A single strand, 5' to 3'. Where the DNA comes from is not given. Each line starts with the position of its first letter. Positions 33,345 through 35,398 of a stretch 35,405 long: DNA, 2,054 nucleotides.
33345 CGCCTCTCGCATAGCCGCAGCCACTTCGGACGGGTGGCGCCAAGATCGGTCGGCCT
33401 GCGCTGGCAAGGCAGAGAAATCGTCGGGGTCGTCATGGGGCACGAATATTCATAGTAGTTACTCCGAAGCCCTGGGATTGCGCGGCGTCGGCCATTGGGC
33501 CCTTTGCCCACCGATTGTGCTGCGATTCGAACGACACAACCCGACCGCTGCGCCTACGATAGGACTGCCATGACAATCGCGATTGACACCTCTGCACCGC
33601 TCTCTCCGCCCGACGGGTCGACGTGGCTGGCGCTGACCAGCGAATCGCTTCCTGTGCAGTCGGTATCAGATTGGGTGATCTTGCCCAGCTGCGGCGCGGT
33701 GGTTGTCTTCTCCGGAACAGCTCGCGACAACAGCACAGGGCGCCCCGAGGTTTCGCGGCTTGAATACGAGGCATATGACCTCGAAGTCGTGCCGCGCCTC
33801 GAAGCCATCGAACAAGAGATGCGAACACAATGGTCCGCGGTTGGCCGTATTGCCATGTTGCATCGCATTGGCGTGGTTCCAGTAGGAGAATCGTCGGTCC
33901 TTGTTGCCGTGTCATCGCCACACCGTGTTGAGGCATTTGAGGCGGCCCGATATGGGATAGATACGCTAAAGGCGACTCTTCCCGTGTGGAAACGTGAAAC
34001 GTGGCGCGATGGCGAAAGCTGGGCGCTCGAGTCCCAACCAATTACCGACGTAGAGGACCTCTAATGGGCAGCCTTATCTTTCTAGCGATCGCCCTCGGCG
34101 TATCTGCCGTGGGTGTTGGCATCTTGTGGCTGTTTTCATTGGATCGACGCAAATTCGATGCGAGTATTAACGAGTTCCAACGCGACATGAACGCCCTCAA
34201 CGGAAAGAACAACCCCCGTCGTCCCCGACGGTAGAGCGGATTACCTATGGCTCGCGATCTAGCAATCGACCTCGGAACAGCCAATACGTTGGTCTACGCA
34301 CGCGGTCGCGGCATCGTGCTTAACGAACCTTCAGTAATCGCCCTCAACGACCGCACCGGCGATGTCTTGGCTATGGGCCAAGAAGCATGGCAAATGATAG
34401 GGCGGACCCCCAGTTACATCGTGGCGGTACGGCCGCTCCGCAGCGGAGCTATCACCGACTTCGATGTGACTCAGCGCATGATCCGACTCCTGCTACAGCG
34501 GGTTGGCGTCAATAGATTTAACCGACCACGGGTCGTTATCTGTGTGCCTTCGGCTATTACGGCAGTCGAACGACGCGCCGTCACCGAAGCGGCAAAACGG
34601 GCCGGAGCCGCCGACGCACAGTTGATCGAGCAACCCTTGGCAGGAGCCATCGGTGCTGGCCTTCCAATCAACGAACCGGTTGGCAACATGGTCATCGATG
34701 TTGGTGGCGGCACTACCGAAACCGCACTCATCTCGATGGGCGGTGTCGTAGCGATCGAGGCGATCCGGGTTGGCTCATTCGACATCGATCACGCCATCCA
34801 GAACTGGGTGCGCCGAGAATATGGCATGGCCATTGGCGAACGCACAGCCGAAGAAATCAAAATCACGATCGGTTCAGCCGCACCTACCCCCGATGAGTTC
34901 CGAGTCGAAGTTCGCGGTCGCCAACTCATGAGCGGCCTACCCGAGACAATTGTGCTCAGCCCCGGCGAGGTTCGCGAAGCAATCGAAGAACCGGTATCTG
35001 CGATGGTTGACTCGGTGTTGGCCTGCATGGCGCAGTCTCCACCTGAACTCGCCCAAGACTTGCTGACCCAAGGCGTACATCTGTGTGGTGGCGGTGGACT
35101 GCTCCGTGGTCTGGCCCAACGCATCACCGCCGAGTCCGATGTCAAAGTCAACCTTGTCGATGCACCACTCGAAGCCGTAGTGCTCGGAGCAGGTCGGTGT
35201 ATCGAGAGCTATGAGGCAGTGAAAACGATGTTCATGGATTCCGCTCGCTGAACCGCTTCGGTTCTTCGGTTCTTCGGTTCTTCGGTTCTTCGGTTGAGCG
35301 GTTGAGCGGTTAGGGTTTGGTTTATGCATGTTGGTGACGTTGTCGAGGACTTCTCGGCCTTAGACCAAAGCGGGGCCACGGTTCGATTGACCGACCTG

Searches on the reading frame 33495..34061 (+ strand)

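Call 12: search_protein_families(library=pfam, proteins=[window:33495-34061:+], max_evalue=0.01)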
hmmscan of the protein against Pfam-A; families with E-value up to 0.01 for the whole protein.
window:33495-34061:+ (189 aa): 1 family
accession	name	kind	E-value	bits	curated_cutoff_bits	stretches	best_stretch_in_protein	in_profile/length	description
PF02391.22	MoaE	-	8.7e-34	116.6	23.4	1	48-160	2-113/114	MoaE protein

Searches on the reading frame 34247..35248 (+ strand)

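Call 12: search_protein_families(library=pfam, proteins=[window:34247-35248:+], max_evalue=0.01)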
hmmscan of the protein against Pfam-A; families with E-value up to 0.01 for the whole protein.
window:34247-35248:+ (334 aa): 4 families
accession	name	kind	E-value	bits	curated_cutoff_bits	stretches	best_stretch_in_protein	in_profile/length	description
PF06723.19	MreB_Mbl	-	5.4e-124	413.7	27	1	3-326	2-326/327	MreB/Mbl protein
PF00012.26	HSP70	-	1.7e-08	33.6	20.6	1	96-195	136-241/599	Hsp70 protein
PF14450.12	FtsA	-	1e-07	32.8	31.8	1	148-296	1-102/127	Cell division protein FtsA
PF00022.25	Actin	-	3.6e-06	26.3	27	0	248-296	301-348/410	Actin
